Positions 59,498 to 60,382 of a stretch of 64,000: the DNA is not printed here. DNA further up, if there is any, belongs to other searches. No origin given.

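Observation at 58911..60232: Two minus-strand insert genes inserted between terminase large subunit and portal, one a tandem-GntR regulator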

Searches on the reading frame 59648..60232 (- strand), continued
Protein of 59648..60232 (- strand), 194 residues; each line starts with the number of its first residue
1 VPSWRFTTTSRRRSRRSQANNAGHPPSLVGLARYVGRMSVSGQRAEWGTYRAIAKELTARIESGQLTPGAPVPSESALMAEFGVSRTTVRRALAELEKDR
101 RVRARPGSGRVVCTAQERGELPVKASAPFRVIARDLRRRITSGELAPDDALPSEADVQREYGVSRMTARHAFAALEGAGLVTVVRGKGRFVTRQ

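Call 44: search_protein_families(library=ncbifam, proteins=[P0003, P0009], max_evalue=0.01)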
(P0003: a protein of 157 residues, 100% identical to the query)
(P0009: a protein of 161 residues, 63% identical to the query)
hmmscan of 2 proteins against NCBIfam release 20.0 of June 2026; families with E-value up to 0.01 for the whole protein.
P0003 (157 aa): 39 families (the best 25 are shown)
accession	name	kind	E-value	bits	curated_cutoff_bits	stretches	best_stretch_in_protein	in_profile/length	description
TIGR02018.2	his_ut_repres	equivalog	2e-34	119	220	2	13-81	1-69/226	histidine utilization transcriptional repressor HutC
TIGR02404.1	trehalos_R_Bsub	equivalog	3.5e-27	95.5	211.95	2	13-79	2-68/233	trehalose operon repressor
NF007292.0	PRK09764.1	equivalog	8.2e-27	93.9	281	2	12-75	6-69/240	GntR family transcriptional regulator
TIGR02325.1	C_P_lyase_phnF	equivalog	8.4e-27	94.2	156.8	2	12-76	9-73/238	phosphonate metabolism transcriptional regulator PhnF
NF052282.1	PLP_TF_PdxR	equivalog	2e-25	89.8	320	2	13-82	3-72/448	MocR-like pyridoxine biosynthesis transcription factor PdxR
NF052290.2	MocR_like_YczR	exception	3.5e-22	78.8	487.4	2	10-81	18-89/458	MocR-like transcription factor YczR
NF041547.1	GntR_LSA1692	equivalog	4.9e-22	78.7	275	2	92-155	3-66/233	GntR family transcriptional regulator, LSA1692 subfamily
NF003011.0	PRK03837.1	subfamily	1.7e-20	73.7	260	2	16-67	18-69/241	transcriptional regulator NanR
TIGR03337.1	phnR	equivalog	3.5e-20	72.7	296.75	2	92-155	3-66/231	phosphonate utilization transcriptional regulator PhnR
NF011575.0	PRK14999.1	equivalog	7.6e-20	71.2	424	2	87-155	8-77/241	histidine utilization repressor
NF047563.1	modulin_PmtR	equivalog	7.2e-18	64.8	200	2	93-157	15-79/125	PSM export ABC transporter transcriptional regulator PmtR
NF052286.1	ecto_TF_EhuR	exception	2.8e-17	62.4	480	2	9-83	9-83/458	MocR-like ectoine utilization transcription factor EhuR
NF008571.0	PRK11523.1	equivalog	3e-17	62.9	396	2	13-83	10-80/258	transcriptional regulator ExuR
NF007741.0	PRK10421.1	equivalog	1.2e-16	60.9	311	2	15-79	11-75/262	transcriptional regulator LldR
NF008491.0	PRK11402.1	subfamily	7.1e-15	55.2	269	2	12-77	12-77/243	GntR family transcriptional regulator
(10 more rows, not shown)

P0009 (161 aa): 46 families (the best 25 are shown)
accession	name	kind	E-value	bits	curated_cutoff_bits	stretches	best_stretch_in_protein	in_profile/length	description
TIGR02018.2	his_ut_repres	equivalog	1.1e-35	123.1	220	2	10-80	1-71/226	histidine utilization transcriptional repressor HutC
NF007292.0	PRK09764.1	equivalog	5.2e-34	117.5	281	2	9-72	6-69/240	GntR family transcriptional regulator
NF052282.1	PLP_TF_PdxR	equivalog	8.5e-33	114.1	320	2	10-83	3-76/448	MocR-like pyridoxine biosynthesis transcription factor PdxR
TIGR02404.1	trehalos_R_Bsub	equivalog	6.9e-31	107.7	211.95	2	91-154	2-65/233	trehalose operon repressor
TIGR02325.1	C_P_lyase_phnF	equivalog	1.9e-30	106.1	156.8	2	86-155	5-74/238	phosphonate metabolism transcriptional regulator PhnF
TIGR03337.1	phnR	equivalog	1.6e-25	90.1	296.75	2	90-154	2-66/231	phosphonate utilization transcriptional regulator PhnR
NF052290.2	MocR_like_YczR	exception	5.6e-25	88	487.4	2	9-83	20-94/458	MocR-like transcription factor YczR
NF011575.0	PRK14999.1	equivalog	1.6e-24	86.6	424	2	83-155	6-78/241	histidine utilization repressor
NF041547.1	GntR_LSA1692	equivalog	2.4e-23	83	275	2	9-74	2-67/233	GntR family transcriptional regulator, LSA1692 subfamily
NF003011.0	PRK03837.1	subfamily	1.1e-21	77.6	260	2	93-150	17-74/241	transcriptional regulator NanR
NF007741.0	PRK10421.1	equivalog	2.7e-21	76.1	311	2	93-157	11-75/262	transcriptional regulator LldR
NF047563.1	modulin_PmtR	equivalog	8.2e-20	71.1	200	2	89-158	12-81/125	PSM export ABC transporter transcriptional regulator PmtR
NF007001.0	PRK09464.1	equivalog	2.3e-19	70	330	2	94-155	15-76/254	pyruvate dehydrogenase complex transcriptional repressor PdhR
NF052286.1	ecto_TF_EhuR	exception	1.2e-18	66.9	480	2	89-158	11-80/458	MocR-like ectoine utilization transcription factor EhuR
NF052281.1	rhizopine_MocR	equivalog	1.8e-18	66.5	650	2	10-85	20-95/479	rhizopine catabolism transcriptional regulator MocR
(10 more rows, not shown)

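Call 45: search_protein_families(library=padloc, proteins=[P0003], max_evalue=0.01)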
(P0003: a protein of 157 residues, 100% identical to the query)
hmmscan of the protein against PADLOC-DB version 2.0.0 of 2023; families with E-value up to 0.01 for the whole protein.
P0003 (157 aa): 8 families
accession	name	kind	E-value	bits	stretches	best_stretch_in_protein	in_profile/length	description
PDLC01438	Csa3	-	1.1e-05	23.7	0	92-152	142-195/305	"CAS-I,CAS-II,CAS-III,CAS-IV,CAS-V,CAS-VI; associated_signaling"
PDLC01720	Csa3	-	6.7e-05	21.4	0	92-152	45-82/118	Csa3_1_CAS-I-II-III-IV-V-VI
PDLC04133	mad1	-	8.8e-05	20.7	0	39-58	9-28/60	mads_1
PDLC01268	CasR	-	0.00034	18.6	0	44-70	146-169/179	"CAS-I,CAS-II,CAS-III,CAS-IV,CAS-V,CAS-VI; associated_signaling"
PDLC01434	CasR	-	0.00059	17.7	0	44-66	150-172/191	"CAS-I,CAS-II,CAS-III,CAS-IV,CAS-V,CAS-VI; associated_signaling"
PDLC03963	SoFic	-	0.00069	17.1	0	118-152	311-345/361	-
PDLC01044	Csa3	-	0.00081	17.3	0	119-149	154-183/194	Type I-A associated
PDLC01856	CARF3--CARF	-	0.0015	16.5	0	40-82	144-186/194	-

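Call 50: find_encoding_contigs(protein=P0055, flank=8000, max_places=1)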
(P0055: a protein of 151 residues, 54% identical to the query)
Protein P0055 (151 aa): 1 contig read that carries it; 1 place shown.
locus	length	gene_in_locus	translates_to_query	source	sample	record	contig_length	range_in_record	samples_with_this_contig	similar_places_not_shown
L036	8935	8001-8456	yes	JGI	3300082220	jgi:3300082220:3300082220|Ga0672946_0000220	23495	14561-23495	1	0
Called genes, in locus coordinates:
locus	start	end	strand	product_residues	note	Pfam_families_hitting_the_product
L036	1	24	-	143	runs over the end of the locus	PF03050:DDE_Tnp_IS66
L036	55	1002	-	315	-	PF20042:DUF6444, PF13005:zf-IS66, PF03050:DDE_Tnp_IS66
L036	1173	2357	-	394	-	-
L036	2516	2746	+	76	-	-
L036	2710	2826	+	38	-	-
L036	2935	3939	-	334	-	PF00932:LTD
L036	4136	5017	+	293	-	-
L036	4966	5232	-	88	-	-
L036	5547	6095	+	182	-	-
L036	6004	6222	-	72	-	-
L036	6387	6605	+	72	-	-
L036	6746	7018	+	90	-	-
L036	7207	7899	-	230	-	-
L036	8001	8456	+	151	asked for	PF00392:GntR, PF02082:Rrf2 (faint), PF13518:HTH_28 (faint), PF13545:HTH_Crp_2 (faint), PF25213:HVO_A0261_N (faint), PF12840:HTH_20 (faint), PF13730:HTH_36 (faint), PF00392:GntR, +8 more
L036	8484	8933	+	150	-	?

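Call 51: find_encoding_contigs(protein=P0090, flank=8000, max_places=1)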
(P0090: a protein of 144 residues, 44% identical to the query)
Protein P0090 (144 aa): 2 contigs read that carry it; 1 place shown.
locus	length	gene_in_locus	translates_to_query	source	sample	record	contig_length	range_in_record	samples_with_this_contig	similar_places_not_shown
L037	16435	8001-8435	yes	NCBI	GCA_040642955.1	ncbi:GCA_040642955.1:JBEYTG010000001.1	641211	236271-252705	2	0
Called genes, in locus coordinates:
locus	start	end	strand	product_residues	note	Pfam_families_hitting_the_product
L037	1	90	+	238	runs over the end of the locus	PF00293:NUDIX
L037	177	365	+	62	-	-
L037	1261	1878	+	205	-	-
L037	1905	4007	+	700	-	PF01580:FtsK_SpoIIIE (weak)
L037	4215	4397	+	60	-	PF02604:PhdYeFM_antitox (weak)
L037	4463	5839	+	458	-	-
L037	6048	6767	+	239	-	PF13392:HNH_3, PF13384:HTH_23 (faint)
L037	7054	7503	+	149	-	PF04307:YdjM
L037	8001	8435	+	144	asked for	PF00392:GntR, PF13412:HTH_24 (faint), PF02082:Rrf2 (faint), PF13545:HTH_Crp_2 (faint), PF25213:HVO_A0261_N (faint), PF09339:HTH_IclR (faint), PF08279:HTH_11 (weak), PF00392:GntR, +2 more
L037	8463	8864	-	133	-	-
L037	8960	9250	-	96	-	-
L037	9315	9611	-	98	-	-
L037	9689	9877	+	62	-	-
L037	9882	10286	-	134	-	PF10686:YAcAr (faint)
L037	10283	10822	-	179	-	-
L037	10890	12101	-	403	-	-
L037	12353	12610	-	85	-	-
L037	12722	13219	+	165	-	-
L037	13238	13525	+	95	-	-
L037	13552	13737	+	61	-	-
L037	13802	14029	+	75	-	-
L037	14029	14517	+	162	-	-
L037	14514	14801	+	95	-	-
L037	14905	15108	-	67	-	PF04149:DUF397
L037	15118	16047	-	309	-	PF13560:HTH_31, PF19054:DUF5753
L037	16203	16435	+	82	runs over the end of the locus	-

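Call 66: search_protein_families(library=phrogs, proteins=[L028:6367-7101:-, L028:7521-7799:+, L028:10002-10790:-, L028:8536-9048:+], max_evalue=0.001)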
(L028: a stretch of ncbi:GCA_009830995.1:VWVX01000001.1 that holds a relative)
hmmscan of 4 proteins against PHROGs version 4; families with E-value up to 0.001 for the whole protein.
L028:6367-7101:- (244 aa): 5 families
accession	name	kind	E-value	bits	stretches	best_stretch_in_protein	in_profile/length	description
phrog_769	-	transcription regulation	0.00011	23.1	1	7-73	18-82/89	transcriptional repressor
phrog_2328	-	transcription regulation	0.00017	22.4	1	5-42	20-57/128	transcriptional repressor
phrog_664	-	DNA, RNA and nucleotide metabolism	0.00021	22.2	1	4-70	91-157/210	DNA binding protein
phrog_4583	-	transcription regulation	0.00028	21.9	1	3-40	13-50/81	transcriptional repressor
phrog_4779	-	transcription regulation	0.00035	22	1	4-55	6-57/98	transcriptional regulator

L028:7521-7799:+ (92 aa): 0 families

L028:10002-10790:- (262 aa): 7 families
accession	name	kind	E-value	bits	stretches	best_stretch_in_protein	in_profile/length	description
phrog_4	-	transcription regulation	3.9e-06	27.1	1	17-96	139-205/400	transcriptional repressor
phrog_2328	-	transcription regulation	1.4e-05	25.9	1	2-73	2-74/128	transcriptional repressor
phrog_3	-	transcription regulation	1.6e-05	25.9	1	14-176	88-232/430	transcriptional repressor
phrog_4779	-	transcription regulation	2.1e-05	26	1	15-96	3-87/98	transcriptional regulator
phrog_664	-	DNA, RNA and nucleotide metabolism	2.9e-05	25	1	20-62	93-136/210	DNA binding protein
phrog_2967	-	transcription regulation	6.2e-05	23.6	1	16-95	12-87/225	transcriptional regulator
phrog_769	-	transcription regulation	0.0004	21.3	1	15-84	12-78/89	transcriptional repressor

L028:8536-9048:+ (170 aa): 0 families

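Call 101: get_annotated_region(hit=H10, flank=5000)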
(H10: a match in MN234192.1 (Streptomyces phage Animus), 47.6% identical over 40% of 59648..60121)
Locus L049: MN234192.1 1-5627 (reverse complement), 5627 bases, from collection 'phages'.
description: Streptomyces phage Animus, complete genome.
organism: Streptomyces phage Animus (NCBI taxid 2599889)
taxonomy: Viruses; Duplodnaviria; Heunggongvirae; Uroviricota; Caudoviricetes; Arquatrovirinae; Janusvirus
host: Streptomyces griseus ATCC 10137; source: soil; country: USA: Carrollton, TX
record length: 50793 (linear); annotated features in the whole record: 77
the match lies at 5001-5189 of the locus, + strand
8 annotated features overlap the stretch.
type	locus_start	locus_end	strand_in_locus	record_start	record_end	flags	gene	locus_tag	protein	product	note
CDS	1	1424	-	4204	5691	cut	8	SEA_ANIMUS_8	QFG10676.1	portal protein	-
CDS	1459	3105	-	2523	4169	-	7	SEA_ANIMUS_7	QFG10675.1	terminase large subunit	terminase, large subunit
CDS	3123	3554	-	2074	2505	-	6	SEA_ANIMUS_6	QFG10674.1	hypothetical protein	terminase, small subunit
CDS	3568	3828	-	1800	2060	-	5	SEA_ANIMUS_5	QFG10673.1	thioredoxin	-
CDS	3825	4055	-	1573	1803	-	4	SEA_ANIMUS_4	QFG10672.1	hypothetical protein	-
CDS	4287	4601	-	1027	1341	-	3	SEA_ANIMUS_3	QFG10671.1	HNH endonuclease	-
CDS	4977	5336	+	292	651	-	2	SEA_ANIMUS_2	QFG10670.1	helix-turn-helix DNA binding domain protein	helix-turn-helix DNA binding domain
CDS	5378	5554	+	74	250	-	1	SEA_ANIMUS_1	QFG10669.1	hypothetical protein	-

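Call 102: get_annotated_region(hit=H13, flank=4000)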
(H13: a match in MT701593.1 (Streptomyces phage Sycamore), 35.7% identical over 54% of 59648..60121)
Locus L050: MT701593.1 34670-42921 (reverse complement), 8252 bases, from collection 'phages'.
description: Streptomyces phage Sycamore, complete genome.
organism: Streptomyces phage Sycamore (NCBI taxid 2767589)
taxonomy: Viruses; Duplodnaviria; Heunggongvirae; Uroviricota; Caudoviricetes
host: Streptomyces sp.; source: soil; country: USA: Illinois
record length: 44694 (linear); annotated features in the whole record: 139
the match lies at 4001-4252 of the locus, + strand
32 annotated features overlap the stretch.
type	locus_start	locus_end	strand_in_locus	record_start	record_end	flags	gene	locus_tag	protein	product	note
CDS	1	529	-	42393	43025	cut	-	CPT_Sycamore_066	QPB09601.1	cysteine protease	HHpred multiple hits to cysteine protease/cathepsin proteins [3OIS_D, 3QT4_A, 5Z5O_A] (Probability=99)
regulatory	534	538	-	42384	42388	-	-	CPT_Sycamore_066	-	ribosome_binding_site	-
tRNA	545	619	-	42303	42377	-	-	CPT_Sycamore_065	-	tRNA-Leu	-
tRNA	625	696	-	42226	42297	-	-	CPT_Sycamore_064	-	tRNA-His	-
tRNA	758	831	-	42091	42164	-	-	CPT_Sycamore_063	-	tRNA-Val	-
tRNA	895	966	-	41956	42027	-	-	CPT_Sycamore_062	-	tRNA-Ala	-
tRNA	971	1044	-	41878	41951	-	-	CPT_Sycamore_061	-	tRNA-Ile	-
CDS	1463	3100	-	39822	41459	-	-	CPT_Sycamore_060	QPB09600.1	integrase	HHpred hit to serine recombinase and putative integrases [4BQQ_B, 5UDO_G, 2R0Q_F] (Probability>99, overlaps large ...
regulatory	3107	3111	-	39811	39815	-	-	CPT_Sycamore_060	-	ribosome_binding_site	-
regulatory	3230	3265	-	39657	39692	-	-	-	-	terminator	-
CDS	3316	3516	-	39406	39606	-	-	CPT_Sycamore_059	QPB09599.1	hypothetical protein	-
CDS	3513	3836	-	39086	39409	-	-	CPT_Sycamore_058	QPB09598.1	hypothetical protein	-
regulatory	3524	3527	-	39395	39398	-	-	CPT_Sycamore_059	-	ribosome_binding_site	-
regulatory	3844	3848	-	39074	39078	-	-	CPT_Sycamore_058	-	ribosome_binding_site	-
CDS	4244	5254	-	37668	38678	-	-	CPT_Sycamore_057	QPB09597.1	hypothetical protein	-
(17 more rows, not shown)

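Call 110: find_related_loci(query=A7, collection=viral_contigs, flank=6000)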
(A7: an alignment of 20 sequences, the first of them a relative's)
Query A7 (157 aa) in viral_contigs; peptide patterns used: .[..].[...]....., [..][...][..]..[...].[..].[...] (x = any residue, [..] = any of these).
44 stretches matched a pattern; 10 encode a relative of the query (tblastn E <= 1e-3); 10 distinct loci.
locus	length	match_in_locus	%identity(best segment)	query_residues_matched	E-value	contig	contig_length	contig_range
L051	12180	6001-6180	48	16-154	2e-13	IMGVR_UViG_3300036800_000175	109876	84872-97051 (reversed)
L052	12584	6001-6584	49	13-154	1e-12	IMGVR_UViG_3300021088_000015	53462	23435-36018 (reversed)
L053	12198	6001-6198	45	13-157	5e-12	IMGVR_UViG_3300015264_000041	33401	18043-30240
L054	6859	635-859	43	13-154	7e-12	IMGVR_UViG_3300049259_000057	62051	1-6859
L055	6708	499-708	52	7-155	1e-11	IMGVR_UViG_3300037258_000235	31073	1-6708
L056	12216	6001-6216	45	13-151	9e-11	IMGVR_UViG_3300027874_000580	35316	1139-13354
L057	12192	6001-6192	48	13-154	1e-10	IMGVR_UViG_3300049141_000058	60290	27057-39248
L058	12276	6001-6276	44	13-154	2e-10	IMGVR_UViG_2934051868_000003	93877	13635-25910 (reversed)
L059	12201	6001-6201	42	13-154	3e-8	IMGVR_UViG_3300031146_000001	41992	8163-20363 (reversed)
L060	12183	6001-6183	43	13-154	2e-6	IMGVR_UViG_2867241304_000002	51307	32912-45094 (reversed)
